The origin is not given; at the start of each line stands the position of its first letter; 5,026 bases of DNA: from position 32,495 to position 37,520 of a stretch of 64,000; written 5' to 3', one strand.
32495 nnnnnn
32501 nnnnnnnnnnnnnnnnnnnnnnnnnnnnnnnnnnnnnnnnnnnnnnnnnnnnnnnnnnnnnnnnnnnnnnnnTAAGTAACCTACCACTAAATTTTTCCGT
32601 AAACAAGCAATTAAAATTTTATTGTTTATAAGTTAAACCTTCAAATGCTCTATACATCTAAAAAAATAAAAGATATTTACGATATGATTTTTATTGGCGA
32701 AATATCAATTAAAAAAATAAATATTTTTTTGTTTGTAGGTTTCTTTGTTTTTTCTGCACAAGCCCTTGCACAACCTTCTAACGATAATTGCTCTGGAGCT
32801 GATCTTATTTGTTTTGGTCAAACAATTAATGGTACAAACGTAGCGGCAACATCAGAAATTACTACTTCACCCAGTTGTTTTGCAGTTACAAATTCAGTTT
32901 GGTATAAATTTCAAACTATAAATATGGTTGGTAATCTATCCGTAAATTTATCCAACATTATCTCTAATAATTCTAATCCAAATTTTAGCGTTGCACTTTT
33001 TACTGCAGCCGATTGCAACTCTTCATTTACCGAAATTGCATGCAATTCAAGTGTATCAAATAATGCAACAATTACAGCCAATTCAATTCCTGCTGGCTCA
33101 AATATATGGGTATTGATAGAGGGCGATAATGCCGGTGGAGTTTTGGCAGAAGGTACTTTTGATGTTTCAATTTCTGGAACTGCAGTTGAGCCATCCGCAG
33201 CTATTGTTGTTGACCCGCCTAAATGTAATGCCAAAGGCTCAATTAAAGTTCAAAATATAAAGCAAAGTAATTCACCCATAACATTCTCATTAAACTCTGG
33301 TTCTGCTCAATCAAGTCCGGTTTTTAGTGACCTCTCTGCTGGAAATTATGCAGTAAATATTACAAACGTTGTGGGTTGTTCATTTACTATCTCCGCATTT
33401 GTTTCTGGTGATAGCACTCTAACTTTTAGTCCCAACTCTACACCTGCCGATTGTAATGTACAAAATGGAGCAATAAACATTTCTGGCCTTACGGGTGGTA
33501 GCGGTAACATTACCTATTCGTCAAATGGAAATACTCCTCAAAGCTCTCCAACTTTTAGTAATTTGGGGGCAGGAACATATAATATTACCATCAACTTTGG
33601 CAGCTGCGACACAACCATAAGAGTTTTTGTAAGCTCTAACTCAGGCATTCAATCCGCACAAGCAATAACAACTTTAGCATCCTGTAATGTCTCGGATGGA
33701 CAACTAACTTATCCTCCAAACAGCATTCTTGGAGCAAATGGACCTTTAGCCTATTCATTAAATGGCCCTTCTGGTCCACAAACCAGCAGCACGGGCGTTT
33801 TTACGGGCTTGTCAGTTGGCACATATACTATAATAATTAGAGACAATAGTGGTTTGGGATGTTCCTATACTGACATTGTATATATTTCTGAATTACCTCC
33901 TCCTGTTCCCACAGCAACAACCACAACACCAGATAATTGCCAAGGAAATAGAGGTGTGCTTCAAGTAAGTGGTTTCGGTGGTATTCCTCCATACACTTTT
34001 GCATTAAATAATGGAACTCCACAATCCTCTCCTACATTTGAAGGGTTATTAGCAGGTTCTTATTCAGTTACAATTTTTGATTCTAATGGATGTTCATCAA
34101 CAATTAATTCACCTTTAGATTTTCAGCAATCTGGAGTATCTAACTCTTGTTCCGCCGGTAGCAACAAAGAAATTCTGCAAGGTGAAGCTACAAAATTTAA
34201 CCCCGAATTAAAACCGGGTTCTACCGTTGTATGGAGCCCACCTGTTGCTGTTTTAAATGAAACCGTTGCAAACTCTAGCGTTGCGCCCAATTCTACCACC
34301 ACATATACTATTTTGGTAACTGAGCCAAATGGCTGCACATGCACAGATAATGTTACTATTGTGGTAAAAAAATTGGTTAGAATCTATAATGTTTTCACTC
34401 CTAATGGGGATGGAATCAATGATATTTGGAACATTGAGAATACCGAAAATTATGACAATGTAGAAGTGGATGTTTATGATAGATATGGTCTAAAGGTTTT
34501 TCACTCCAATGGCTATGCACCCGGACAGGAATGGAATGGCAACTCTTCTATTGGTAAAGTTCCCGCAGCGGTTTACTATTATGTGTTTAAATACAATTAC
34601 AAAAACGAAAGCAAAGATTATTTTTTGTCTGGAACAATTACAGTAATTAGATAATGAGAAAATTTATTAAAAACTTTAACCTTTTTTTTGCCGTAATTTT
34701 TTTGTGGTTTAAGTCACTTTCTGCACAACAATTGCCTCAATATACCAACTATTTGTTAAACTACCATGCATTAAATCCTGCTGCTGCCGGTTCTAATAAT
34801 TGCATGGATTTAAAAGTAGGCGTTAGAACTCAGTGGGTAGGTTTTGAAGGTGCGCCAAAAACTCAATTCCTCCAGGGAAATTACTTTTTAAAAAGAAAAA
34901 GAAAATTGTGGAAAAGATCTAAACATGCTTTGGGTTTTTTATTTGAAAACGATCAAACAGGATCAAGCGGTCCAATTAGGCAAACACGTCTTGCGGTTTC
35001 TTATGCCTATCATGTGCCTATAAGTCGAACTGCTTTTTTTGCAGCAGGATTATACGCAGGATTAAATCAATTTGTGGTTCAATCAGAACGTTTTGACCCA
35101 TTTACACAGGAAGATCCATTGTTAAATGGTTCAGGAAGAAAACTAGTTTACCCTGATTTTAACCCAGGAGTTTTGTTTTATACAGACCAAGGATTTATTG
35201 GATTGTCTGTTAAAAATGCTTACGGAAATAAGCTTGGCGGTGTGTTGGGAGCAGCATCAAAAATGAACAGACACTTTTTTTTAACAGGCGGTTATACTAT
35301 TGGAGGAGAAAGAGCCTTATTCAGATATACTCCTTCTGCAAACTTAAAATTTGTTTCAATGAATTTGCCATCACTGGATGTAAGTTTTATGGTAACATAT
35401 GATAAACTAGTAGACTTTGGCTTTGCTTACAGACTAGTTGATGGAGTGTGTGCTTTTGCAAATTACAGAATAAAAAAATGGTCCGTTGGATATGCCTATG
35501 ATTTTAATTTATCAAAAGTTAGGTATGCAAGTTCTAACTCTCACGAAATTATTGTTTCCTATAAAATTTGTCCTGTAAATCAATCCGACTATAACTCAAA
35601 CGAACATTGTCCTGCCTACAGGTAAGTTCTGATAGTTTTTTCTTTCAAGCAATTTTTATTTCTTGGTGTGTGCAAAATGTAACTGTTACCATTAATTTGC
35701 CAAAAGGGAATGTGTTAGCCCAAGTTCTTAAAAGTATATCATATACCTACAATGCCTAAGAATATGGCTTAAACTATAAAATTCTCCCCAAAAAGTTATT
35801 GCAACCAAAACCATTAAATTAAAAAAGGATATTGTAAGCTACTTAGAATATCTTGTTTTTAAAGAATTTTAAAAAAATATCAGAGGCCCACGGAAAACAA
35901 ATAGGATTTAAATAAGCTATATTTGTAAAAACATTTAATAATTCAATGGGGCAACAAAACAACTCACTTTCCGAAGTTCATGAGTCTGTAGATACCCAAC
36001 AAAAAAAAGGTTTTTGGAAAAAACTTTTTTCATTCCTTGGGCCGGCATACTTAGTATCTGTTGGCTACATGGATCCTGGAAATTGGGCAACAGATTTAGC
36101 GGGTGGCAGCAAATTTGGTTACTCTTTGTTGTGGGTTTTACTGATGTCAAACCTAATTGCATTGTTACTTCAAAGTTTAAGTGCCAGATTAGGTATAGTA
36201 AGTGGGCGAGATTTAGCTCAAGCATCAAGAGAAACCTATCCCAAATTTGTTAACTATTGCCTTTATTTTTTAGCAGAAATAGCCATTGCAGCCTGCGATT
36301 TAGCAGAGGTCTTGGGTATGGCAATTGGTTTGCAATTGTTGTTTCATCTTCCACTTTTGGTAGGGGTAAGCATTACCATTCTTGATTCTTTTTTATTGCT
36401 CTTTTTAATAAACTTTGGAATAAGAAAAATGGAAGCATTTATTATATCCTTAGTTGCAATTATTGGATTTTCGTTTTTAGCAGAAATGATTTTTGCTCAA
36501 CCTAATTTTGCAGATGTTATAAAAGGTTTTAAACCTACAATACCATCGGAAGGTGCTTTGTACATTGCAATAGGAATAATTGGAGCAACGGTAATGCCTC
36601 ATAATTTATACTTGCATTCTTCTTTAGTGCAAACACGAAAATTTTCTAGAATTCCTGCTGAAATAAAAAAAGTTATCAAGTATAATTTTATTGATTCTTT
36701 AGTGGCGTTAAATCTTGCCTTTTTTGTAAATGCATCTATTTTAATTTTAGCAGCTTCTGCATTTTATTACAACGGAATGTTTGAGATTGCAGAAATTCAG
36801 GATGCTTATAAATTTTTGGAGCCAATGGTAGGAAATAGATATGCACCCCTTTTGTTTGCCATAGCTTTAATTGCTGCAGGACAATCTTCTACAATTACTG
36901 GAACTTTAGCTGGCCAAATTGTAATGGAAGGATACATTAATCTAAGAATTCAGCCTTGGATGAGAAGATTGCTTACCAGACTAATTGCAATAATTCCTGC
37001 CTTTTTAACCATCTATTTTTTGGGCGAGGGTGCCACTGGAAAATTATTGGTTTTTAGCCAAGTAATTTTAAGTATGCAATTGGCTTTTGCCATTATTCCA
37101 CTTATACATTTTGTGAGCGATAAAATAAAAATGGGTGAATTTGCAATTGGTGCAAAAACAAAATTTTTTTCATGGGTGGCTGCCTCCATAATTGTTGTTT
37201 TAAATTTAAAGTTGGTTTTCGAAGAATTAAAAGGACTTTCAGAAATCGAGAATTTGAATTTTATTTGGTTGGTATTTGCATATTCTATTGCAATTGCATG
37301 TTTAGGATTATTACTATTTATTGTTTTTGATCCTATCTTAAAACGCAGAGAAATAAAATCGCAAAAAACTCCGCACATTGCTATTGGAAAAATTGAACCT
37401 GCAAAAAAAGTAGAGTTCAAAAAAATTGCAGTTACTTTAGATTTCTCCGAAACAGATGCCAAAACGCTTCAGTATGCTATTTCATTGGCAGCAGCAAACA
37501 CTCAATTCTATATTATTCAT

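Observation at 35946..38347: Nramp metal transporter fused to a universal-stress-protein domain and translationally coupled to an NRK-like P-loop kinase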

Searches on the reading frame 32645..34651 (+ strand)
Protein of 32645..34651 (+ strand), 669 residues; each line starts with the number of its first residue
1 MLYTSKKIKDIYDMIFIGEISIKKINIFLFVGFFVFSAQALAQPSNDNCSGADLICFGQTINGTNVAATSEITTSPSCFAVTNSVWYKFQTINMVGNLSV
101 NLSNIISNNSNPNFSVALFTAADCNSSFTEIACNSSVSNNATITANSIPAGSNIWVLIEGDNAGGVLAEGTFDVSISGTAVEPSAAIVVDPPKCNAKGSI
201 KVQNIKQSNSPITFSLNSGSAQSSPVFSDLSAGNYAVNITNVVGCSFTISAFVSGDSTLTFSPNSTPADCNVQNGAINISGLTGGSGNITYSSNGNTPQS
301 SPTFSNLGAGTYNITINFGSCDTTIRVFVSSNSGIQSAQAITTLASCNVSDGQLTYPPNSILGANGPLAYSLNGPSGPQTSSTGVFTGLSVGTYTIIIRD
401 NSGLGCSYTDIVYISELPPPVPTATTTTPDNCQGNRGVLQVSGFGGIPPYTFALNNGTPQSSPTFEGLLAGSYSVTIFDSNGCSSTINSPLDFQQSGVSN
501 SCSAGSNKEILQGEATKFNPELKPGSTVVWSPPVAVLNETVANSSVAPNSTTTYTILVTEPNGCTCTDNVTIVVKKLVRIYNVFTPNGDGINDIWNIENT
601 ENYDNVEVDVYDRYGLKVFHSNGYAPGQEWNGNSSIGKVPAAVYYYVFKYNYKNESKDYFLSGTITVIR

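Call 3: search_protein_families(library=pfam, proteins=[window:32645-34651:+], max_evalue=0.01)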
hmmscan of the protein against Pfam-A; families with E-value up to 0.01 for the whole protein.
window:32645-34651:+ (669 aa): 4 families
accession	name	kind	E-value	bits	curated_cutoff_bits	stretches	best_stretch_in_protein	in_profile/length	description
PF13585.12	CHU_C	-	1.7e-22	79.8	27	1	579-658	2-81/86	CHU_C Type IX secretion signal domain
PF13573.12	SprB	-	7.4e-05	22.7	28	1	424-458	1-36/37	SprB repeat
PF23623.1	GBD_IRG7_N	-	0.00015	22.3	27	0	292-331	54-93/95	IRG7 N-terminal galactose binding domain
PF17210.9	SdrD_B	-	0.0018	18.9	29.7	0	226-253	51-78/112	SdrD B-like domain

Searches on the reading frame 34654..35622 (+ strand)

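Call 3: search_protein_families(library=pfam, proteins=[window:34654-35622:+], max_evalue=0.01)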
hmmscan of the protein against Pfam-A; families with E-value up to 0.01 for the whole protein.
window:34654-35622:+ (323 aa): 1 family
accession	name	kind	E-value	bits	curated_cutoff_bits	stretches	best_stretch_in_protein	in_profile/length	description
PF11751.14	PorP_SprF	-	2.6e-65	221.1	22.3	1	23-303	2-273/273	Type IX secretion system membrane protein PorP/SprF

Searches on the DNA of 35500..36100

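Call 8: search_rna_families(source=window, start=35500, end=36100, threshold=evalue, max_evalue=10)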
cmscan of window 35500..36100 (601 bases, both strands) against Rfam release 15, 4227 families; matches with E-value up to 10: 4.
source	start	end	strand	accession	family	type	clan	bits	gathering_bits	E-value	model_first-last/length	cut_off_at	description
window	35911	36100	+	RF02560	CbSR9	Gene; antisense;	-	18.3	279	0.5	1-209/213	3'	Coxiella burnetii sRNA 9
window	35991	36041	-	RF04343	Plastid-psbA-2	Cis-reg;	CL00153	16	55.8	4.6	1-60/60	no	Plastid-psbA-2 3UTR RNA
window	36003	36030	-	RF00766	mir-335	Gene; miRNA;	-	13.8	64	6.3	29-54/92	no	mir-335 microRNA precursor family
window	35722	35794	-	RF00682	mir-144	Gene; miRNA;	-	12.9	60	8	1-78/78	no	mir-144 microRNA precursor family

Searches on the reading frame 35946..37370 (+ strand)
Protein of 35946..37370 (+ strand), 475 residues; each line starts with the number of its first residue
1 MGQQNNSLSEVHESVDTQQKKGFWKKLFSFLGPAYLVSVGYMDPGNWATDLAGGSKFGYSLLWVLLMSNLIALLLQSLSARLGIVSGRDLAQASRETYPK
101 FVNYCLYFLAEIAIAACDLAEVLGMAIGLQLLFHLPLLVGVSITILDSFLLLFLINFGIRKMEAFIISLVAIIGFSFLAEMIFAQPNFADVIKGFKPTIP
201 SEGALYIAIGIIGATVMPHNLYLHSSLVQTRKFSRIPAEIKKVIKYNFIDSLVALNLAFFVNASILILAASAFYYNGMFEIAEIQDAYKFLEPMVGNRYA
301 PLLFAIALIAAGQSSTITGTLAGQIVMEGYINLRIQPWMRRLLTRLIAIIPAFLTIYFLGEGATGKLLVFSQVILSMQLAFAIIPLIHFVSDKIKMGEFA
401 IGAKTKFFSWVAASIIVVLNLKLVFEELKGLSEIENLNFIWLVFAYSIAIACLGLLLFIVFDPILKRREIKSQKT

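Call 30: search_solved_structures(query=window:35946-37370:+, max_evalue=1e-10, show_alignments=1)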
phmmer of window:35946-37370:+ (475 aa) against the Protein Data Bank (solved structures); distinct sequences matched with E-value up to 1e-10: 21.
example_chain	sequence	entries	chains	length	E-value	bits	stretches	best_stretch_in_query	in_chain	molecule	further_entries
5m94_A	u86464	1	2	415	9.8e-103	347.7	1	37-430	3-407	Divalent metal cation transporter MntH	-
5m95_A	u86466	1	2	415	9.9e-103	347.7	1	37-430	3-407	Divalent metal cation transporter MntH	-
7phq_B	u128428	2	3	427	1.6e-102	347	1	37-430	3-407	Divalent metal cation transporter MntH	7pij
5m87_A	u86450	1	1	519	4e-95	322.6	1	4-462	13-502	Divalent metal cation transporter MntH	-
5m8k_A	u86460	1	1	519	1.1e-94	321.2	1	4-462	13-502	Divalent metal cation transporter MntH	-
5m8a_A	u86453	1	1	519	3.4e-94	319.6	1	4-462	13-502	Divalent metal cation transporter MntH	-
6tl2_A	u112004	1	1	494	7.7e-94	318.4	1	7-462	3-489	Divalent metal cation transporter MntH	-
5m8j_A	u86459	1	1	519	1.3e-93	317.6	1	4-462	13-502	Divalent metal cation transporter MntH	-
8e5s_A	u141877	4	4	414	2.7e-91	310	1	25-429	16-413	Divalent metal cation transporter MntH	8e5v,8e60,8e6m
8e6l_A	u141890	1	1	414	1e-90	308.1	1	25-429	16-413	Divalent metal cation transporter MntH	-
6d91_A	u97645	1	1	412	1.3e-90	307.8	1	25-429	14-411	Divalent metal cation transporter MntH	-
8e6i_A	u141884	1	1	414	1.8e-90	307.3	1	25-429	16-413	Divalent metal cation transporter MntH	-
8e6n_A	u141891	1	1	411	2.2e-90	307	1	25-429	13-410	Divalent metal cation transporter MntH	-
8e6h_A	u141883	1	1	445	3.8e-90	306.2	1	25-429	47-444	Divalent metal cation transporter MntH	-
5kte_A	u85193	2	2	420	3.9e-90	306.2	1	25-429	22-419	Divalent metal cation transporter MntH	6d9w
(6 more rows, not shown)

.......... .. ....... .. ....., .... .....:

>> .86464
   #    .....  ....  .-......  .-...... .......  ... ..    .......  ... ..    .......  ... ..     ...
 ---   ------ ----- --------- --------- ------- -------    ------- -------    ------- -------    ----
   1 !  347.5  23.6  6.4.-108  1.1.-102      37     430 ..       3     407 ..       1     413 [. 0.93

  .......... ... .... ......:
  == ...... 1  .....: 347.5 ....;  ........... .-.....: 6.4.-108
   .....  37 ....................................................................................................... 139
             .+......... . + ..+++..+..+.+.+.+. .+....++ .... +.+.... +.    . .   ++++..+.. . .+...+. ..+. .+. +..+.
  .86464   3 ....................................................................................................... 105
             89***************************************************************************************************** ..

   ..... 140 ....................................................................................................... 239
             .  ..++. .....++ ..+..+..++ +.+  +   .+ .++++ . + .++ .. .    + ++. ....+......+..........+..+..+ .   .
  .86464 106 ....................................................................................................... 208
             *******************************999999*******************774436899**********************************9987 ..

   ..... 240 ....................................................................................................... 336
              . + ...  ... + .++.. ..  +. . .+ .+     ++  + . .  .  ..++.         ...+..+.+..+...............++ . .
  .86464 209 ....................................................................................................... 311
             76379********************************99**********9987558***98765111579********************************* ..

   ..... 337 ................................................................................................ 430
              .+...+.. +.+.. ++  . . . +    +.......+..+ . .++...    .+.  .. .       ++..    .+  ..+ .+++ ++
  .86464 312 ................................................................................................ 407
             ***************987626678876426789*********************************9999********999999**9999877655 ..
